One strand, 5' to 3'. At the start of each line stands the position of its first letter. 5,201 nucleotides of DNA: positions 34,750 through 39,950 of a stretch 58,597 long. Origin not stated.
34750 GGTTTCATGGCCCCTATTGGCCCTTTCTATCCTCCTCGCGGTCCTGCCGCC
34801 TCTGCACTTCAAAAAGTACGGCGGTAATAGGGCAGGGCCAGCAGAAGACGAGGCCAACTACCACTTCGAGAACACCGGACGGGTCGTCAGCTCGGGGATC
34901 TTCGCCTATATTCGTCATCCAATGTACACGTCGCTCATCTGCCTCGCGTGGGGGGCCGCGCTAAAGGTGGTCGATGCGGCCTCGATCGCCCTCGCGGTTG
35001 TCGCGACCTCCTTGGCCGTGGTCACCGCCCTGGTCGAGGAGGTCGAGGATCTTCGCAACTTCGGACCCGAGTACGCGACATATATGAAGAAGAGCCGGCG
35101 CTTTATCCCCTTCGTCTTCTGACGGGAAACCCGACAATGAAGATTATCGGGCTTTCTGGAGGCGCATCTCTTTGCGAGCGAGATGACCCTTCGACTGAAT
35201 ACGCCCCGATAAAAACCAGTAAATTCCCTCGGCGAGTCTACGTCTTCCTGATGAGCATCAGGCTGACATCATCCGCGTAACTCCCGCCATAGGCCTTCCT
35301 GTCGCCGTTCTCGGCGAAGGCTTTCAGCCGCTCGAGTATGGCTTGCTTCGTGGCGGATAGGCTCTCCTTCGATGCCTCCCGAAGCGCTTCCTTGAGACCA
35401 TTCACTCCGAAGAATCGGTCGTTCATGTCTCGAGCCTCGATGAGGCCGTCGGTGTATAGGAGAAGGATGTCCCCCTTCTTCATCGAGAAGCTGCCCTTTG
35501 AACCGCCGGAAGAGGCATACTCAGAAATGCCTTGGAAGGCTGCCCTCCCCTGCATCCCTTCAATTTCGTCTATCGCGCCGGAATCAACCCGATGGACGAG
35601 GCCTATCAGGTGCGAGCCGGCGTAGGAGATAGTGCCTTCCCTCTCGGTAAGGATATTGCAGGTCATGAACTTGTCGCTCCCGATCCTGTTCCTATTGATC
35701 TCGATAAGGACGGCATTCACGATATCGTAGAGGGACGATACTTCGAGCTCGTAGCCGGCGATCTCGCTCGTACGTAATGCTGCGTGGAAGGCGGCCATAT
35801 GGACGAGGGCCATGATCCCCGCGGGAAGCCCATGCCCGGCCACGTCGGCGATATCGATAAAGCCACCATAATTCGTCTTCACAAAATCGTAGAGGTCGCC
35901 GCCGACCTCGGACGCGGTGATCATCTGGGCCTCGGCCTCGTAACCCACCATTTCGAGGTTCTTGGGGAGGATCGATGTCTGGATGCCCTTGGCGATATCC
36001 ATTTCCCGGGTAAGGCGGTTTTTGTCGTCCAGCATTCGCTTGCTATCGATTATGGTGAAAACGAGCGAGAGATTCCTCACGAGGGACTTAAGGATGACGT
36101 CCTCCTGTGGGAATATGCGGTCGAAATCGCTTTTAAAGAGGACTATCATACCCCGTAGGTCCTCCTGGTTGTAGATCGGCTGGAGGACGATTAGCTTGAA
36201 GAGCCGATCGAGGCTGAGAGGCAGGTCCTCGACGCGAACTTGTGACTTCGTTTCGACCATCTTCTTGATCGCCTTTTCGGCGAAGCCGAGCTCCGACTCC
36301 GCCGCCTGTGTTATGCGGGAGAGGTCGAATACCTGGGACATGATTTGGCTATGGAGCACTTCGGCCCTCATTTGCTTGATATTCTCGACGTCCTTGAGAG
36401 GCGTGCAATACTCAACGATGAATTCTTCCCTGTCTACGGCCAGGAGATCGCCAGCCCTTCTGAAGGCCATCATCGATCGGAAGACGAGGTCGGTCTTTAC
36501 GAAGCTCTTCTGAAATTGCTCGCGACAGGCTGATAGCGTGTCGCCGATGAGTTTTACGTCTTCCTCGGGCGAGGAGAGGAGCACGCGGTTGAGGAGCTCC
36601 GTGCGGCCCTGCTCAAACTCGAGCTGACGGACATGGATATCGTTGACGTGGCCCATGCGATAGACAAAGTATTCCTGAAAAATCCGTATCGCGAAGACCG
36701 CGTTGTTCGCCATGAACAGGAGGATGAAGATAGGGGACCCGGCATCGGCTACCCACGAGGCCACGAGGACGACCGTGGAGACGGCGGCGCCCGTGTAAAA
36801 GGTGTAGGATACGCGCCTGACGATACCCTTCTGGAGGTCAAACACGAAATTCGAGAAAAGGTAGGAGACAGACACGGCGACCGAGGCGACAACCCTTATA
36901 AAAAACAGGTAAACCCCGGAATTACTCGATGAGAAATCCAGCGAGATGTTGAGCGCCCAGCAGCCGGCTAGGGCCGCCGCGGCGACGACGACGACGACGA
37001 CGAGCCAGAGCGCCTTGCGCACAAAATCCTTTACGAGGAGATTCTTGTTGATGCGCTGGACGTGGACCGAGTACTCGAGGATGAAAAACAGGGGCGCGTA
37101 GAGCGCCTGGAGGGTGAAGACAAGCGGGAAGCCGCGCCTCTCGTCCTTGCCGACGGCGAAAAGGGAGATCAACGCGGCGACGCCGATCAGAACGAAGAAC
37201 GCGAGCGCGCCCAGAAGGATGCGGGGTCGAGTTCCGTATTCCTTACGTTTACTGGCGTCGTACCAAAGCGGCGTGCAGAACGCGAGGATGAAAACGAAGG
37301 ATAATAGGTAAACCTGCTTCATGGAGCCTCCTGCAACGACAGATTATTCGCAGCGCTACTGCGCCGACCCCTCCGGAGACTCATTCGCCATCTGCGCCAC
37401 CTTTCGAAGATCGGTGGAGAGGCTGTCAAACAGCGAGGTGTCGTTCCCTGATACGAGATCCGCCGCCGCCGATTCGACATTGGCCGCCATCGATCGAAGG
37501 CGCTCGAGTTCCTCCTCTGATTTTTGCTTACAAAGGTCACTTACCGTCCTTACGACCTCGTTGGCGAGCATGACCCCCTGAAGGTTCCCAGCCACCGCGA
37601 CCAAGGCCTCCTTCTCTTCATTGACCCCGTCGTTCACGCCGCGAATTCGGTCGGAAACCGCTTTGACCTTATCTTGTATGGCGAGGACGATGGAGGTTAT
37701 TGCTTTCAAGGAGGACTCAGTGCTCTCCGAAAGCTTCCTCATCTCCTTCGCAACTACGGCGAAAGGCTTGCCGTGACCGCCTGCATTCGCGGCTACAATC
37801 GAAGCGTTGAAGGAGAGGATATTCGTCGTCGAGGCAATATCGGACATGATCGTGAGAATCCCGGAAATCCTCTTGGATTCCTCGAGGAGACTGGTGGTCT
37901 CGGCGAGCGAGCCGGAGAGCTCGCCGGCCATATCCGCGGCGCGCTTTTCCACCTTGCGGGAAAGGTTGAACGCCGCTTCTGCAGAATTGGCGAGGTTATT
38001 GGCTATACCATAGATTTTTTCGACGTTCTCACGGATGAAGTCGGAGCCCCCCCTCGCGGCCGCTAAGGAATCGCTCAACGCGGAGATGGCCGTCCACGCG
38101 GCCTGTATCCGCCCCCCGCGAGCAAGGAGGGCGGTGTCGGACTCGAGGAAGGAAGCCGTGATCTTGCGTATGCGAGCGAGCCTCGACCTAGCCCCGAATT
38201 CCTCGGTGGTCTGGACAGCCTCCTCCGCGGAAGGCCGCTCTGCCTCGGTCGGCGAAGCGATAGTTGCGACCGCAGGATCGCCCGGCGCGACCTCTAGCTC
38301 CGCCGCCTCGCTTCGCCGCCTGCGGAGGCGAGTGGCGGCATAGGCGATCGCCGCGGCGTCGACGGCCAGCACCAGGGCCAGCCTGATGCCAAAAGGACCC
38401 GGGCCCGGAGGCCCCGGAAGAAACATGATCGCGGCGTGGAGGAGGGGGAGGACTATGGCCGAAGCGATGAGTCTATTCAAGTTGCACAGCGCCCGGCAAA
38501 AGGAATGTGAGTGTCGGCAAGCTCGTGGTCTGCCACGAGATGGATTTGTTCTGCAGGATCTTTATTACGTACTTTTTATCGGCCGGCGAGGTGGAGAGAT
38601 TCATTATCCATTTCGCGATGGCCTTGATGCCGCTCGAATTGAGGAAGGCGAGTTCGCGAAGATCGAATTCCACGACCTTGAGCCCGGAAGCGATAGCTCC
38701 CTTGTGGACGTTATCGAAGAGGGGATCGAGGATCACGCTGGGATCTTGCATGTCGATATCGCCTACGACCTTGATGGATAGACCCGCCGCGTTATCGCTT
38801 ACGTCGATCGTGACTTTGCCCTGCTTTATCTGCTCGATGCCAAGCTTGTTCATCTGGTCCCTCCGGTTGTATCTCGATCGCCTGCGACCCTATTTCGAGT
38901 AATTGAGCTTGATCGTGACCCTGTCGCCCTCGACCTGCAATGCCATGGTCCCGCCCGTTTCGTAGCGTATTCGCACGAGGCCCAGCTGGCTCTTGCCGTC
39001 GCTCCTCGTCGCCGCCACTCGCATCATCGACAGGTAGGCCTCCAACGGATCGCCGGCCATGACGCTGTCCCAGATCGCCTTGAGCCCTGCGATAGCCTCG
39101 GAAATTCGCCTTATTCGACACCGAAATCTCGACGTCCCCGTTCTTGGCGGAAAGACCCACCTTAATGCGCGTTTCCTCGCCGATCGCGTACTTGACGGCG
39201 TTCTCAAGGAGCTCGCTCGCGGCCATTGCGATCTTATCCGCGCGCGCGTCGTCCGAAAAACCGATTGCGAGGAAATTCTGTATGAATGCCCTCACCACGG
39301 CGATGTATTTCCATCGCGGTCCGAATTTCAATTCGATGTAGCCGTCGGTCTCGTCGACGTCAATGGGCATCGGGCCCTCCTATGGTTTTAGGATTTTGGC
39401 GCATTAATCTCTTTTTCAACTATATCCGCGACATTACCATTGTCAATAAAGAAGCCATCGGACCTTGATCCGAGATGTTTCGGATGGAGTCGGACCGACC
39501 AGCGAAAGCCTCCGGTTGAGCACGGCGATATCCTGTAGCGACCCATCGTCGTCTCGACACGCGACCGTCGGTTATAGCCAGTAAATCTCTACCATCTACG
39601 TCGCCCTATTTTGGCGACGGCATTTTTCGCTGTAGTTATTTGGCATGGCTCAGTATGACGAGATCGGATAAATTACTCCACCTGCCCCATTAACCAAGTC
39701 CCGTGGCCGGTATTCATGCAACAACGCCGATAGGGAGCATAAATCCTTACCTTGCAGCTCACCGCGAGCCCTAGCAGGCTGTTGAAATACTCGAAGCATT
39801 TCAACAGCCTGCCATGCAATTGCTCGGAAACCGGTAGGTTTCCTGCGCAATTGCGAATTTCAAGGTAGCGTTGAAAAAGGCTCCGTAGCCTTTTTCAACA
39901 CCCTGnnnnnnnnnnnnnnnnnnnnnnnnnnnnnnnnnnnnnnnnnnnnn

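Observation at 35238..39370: SiaABC-like partner-switching operon whose output partner is an MCP signalling-domain protein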

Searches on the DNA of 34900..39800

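Call 86: search_rna_families(source=window, start=34900, end=39800, threshold=gathering)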
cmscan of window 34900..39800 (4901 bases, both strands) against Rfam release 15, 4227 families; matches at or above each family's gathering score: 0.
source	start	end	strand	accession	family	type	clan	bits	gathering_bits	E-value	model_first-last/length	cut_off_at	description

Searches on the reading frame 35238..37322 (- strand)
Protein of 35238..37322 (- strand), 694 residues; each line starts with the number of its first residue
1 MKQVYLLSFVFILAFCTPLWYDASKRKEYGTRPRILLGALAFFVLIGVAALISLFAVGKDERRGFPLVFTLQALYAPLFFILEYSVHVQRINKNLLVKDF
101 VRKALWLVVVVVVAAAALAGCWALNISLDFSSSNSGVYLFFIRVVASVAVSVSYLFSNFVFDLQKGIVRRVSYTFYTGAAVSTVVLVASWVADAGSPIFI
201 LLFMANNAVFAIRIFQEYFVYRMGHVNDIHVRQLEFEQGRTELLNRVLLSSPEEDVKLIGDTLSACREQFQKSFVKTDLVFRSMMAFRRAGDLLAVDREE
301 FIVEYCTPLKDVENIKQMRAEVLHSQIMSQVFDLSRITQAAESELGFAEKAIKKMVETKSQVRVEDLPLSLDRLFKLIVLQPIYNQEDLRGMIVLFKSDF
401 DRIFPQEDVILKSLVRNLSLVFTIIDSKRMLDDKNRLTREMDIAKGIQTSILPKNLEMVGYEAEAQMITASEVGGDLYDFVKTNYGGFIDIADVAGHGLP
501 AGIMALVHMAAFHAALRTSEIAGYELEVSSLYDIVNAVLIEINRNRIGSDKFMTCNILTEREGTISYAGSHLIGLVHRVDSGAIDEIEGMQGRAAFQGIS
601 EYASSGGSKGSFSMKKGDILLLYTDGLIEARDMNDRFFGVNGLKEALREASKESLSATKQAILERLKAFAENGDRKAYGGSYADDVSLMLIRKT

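Call 3: search_protein_families(library=pfam, proteins=[window:35238-37322:-], max_evalue=0.1)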
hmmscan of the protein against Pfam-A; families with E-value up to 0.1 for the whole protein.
window:35238-37322:- (694 aa): 2 families
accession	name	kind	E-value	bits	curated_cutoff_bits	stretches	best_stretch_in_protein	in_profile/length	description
PF07228.17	SpoIIE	-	1.2e-21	78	25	1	491-692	9-190/192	Stage II sporulation protein E (SpoIIE)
PF21190.3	Bbp16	-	0.037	14.8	27.1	0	105-179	32-105/115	Bbp16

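Call 4: search_protein_families(library=ncbifam, proteins=[window:35238-37322:-], max_evalue=0.1)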
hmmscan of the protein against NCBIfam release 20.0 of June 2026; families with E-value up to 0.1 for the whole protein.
window:35238-37322:- (694 aa): 1 family
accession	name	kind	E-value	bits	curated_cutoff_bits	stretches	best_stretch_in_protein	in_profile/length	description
NF038263.1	prot_phos_SiaA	equivalog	9.2e-14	50.9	700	1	428-670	402-641/658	biofilm regulation protein phosphatase SiaA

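Call 85: search_protein_families(library=padloc, proteins=[window:35238-37322:-], max_evalue=0.01)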
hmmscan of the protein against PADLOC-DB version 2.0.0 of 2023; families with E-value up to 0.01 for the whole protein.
window:35238-37322:- (694 aa): 0 families

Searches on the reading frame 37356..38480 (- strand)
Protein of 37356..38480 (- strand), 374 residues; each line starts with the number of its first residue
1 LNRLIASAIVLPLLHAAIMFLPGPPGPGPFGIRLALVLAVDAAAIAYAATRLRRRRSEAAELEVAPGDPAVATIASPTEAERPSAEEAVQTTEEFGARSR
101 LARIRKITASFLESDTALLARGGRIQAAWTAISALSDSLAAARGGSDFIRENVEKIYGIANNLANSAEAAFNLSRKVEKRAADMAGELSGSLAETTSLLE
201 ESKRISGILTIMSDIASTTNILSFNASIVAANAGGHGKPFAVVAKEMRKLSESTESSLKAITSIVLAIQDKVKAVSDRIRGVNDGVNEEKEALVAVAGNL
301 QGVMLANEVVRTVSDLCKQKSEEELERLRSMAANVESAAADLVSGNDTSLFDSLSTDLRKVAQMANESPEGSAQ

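Call 3: search_protein_families(library=pfam, proteins=[window:37356-38480:-], max_evalue=0.1)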
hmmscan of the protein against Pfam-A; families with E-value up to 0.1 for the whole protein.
window:37356-38480:- (374 aa): 3 families
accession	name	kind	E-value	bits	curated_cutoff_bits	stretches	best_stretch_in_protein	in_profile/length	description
PF00015.26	MCPsignal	-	2.5e-21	76.7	34.6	1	174-337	4-167/172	Methyl-accepting chemotaxis protein (MCP) signalling domain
PF06103.16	DUF948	-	0.024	15.2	37.2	0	241-301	18-78/89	Bacterial protein of unknown function (DUF948)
PF05531.17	NPV_P10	-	0.044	14.7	29.8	0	263-294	4-35/75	Nucleopolyhedrovirus P10 protein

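Call 4: search_protein_families(library=ncbifam, proteins=[window:37356-38480:-], max_evalue=0.1)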
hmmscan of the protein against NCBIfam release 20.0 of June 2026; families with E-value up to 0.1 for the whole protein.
window:37356-38480:- (374 aa): 8 families
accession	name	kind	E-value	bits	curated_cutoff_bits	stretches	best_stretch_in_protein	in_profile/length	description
NF050802.1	AspChtxCcaA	equivalog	3.6e-15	55.4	1300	1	125-294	502-661/700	aspartate chemotaxis receptor CcaA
NF041847.1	transduc_aer2_vibrio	equivalog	5.4e-14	51.4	1200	1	159-296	552-686/804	aerotaxis transducer Aer2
NF058645.1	MCPCtpMPsAe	equivalog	1e-11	44.3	900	1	178-286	361-470/558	methyl-accepting chemotaxis protein CtpM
NF007309.0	PRK09793.1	equivalog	2.4e-10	40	903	1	158-288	310-437/533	methyl-accepting chemotaxis protein IV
NF047851.1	MCPCitTducer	equivalog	4.1e-10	39.4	900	1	161-303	316-458/553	methyl-accepting chemotaxis citrate transducer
NF011622.0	PRK15048.1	equivalog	1.1e-09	38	900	1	124-321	281-476/553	methyl-accepting chemotaxis protein II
NF011615.0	PRK15041.1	equivalog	2.9e-09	36.2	947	1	181-317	336-474/554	methyl-accepting chemotaxis protein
NF040935.1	helicase_Hel308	equivalog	0.00038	18.7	1200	1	214-297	229-306/704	ATP-dependent DNA helicase Hel308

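Call 46: search_solved_structures(query=window:37356-38480:-, max_evalue=0.001, show_alignments=4)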
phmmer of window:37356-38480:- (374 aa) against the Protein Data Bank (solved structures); distinct sequences matched with E-value up to 0.001: 13.
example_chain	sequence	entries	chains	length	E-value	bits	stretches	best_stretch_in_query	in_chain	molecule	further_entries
31cj_A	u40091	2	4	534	2.7e-11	47.4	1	162-284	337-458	Aerotaxis receptor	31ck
1qu7_A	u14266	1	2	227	2.1e-08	37.9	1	154-340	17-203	METHYL-ACCEPTING CHEMOTAXIS PROTEIN I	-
3zx6_A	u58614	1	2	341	2e-07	34.6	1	150-340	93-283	HAMP, METHYL-ACCEPTING CHEMOTAXIS PROTEIN I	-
8c5v_I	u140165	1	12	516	3.5e-07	33.9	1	153-340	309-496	Methyl-accepting chemotaxis protein I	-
6s1k_E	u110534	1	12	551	5.2e-07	33.3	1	152-340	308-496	Methyl-accepting chemotaxis protein I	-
4jpb_B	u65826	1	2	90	5.8e-07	33.1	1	196-263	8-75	Methyl-accepting chemotaxis protein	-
6s18_A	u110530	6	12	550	7.6e-07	32.8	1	112-327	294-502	Aromatic acid chemoreceptor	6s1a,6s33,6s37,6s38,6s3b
3ur1_C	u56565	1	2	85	8.6e-07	32.6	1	198-263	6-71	Methyl-accepting chemotaxis protein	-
2ch7_A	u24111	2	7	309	2.8e-06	30.9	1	101-337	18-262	METHYL-ACCEPTING CHEMOTAXIS PROTEIN | Methyl-accepting chemotaxis protein 2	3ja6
2ch7_B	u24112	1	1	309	2.8e-06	30.9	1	99-323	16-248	METHYL-ACCEPTING CHEMOTAXIS PROTEIN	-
3ja6_H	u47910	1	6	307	3.3e-06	30.7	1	101-335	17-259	Methyl-accepting chemotaxis protein 2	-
3g67_A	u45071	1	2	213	4.2e-06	30.3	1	184-267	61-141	Methyl-accepting chemotaxis protein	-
3g6b_A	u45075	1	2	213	7.9e-06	29.4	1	184-271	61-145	Methyl-accepting chemotaxis protein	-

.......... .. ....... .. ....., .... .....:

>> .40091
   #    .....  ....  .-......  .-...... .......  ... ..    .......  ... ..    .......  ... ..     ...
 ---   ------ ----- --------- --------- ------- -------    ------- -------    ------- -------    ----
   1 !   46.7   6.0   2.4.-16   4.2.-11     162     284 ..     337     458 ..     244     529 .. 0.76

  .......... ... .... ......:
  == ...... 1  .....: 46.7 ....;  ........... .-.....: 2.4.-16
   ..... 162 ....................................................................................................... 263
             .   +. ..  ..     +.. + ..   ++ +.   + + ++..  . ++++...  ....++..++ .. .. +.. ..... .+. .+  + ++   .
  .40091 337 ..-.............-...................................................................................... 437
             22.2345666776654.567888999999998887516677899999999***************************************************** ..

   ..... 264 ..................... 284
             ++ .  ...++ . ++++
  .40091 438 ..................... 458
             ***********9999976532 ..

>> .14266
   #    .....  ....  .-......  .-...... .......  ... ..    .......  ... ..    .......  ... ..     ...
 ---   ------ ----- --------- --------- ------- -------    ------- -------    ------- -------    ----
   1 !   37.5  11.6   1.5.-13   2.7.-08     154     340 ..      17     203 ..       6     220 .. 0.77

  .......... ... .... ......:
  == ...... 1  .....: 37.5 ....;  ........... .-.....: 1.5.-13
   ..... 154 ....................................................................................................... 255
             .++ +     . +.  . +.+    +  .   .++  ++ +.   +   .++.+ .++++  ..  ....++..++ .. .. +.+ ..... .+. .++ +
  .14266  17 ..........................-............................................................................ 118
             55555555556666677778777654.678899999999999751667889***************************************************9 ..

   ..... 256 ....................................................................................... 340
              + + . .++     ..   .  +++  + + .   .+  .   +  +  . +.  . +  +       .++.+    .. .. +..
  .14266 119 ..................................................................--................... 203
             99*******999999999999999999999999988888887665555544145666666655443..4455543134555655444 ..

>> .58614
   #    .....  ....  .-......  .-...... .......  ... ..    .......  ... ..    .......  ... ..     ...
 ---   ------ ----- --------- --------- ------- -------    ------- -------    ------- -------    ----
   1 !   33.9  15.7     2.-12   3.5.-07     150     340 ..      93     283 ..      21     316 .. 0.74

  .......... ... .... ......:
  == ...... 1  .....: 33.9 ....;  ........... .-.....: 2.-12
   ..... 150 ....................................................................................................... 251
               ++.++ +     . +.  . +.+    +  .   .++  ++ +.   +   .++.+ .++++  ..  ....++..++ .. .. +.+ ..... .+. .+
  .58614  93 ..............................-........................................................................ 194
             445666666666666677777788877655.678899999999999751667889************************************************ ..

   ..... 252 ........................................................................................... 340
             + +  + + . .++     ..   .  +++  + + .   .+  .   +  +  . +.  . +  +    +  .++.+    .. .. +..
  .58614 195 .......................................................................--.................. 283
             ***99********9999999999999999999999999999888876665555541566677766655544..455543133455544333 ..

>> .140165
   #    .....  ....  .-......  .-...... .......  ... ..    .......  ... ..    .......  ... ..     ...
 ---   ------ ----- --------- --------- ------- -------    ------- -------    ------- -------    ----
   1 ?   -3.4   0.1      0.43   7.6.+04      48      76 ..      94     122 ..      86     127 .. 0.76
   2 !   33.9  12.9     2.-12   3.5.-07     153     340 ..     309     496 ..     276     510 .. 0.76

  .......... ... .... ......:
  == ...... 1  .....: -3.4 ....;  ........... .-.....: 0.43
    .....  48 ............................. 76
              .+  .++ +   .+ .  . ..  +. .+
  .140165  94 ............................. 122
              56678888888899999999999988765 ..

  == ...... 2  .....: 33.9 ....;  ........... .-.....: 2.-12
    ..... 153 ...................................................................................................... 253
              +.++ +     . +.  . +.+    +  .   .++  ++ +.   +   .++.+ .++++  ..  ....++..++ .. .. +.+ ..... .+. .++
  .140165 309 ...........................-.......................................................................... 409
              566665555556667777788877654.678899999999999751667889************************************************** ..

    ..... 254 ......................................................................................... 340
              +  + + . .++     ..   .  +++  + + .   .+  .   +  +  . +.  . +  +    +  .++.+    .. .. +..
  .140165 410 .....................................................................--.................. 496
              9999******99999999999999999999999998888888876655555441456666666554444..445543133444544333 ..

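Call 82: find_homologous_proteins(query=window:37356-38480:-, max_evalue=1e-10)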
Query window:37356-38480:- (374 aa): 22 proteins with E <= 1e-10 among 8000 candidates.
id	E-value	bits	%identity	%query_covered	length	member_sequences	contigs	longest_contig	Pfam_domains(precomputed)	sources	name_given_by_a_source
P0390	8.9e-211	718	100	95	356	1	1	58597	PF00015.27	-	-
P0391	1.7e-92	329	54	91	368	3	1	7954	PF00015.27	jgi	jgi:methyl-accepting chemotaxis protein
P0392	2.6e-92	328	55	95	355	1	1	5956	PF00015.27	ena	-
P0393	3.0e-91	325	53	97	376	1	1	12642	PF00015.27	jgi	jgi:methyl-accepting chemotaxis protein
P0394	1.0e-89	320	52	98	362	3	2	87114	PF00015.27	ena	-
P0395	1.0e-89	320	65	67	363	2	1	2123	PF00015.27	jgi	jgi:methyl-accepting chemotaxis protein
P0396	4.2e-89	318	62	74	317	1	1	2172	PF00015.27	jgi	jgi:methyl-accepting chemotaxis protein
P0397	5.9e-89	317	62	71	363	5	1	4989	PF00015.27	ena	-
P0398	8.8e-89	317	54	90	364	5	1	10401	PF00015.27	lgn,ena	-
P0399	5.4e-88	314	52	97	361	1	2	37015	PF00015.27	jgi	jgi:methyl-accepting chemotaxis protein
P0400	4.7e-82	295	49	95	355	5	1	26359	PF00015.27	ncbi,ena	-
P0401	3.8e-81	292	61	68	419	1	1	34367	PF00015.27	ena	-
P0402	1.7e-79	286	59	71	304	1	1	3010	PF00015.27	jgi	jgi:methyl-accepting chemotaxis protein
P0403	1.3e-77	280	70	56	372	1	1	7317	PF00015.27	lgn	-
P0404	1.4e-77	280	69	55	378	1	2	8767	PF00015.27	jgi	jgi:methyl-accepting chemotaxis protein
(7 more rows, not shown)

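Call 85: search_protein_families(library=padloc, proteins=[window:37356-38480:-], max_evalue=0.01)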
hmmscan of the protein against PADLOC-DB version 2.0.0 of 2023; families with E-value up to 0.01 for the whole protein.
window:37356-38480:- (374 aa): 0 families
